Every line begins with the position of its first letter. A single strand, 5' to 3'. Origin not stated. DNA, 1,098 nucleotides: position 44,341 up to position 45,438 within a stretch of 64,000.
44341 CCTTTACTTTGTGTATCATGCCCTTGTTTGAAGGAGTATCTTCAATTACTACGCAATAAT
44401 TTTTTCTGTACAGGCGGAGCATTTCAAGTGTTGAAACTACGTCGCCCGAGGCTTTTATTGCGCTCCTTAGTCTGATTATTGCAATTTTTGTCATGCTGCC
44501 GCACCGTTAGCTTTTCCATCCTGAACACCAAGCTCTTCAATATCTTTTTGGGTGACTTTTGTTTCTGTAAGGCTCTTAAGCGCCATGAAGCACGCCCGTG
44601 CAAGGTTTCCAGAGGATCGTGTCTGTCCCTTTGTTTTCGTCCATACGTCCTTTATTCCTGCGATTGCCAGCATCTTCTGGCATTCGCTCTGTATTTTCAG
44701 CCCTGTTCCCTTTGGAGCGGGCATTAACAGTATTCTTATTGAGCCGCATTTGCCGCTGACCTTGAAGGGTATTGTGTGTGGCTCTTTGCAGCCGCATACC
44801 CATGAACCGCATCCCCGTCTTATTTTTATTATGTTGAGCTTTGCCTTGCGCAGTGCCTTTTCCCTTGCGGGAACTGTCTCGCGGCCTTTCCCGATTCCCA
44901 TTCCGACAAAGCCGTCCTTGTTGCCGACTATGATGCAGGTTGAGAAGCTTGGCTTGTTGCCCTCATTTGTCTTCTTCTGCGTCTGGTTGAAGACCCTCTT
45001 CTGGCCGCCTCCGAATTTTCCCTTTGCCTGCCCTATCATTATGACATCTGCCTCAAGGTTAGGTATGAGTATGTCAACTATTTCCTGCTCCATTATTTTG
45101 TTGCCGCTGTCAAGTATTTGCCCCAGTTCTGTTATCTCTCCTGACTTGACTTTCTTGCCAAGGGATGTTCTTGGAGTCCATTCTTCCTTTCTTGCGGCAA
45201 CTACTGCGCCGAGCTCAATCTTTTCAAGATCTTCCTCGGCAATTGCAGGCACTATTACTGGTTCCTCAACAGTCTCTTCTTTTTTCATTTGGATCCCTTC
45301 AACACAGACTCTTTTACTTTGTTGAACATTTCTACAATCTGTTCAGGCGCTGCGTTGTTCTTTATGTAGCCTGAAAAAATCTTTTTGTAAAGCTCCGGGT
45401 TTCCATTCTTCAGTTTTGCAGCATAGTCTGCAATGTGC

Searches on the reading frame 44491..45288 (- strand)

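Call 36: search_protein_families(library=pfam, proteins=[window:44491-45288:-], max_evalue=0.00001)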
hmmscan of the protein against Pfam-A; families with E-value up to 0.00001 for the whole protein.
window:44491-45288:- (265 aa): 2 families
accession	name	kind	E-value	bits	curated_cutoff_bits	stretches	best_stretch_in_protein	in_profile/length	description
PF03719.21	Ribosomal_S5_C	-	3.4e-20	71.7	21.5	1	179-244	1-65/71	Ribosomal protein S5, C-terminal domain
PF00333.26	Ribosomal_S5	-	5.1e-17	62.1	27.1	1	100-157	8-65/65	Ribosomal protein S5, N-terminal domain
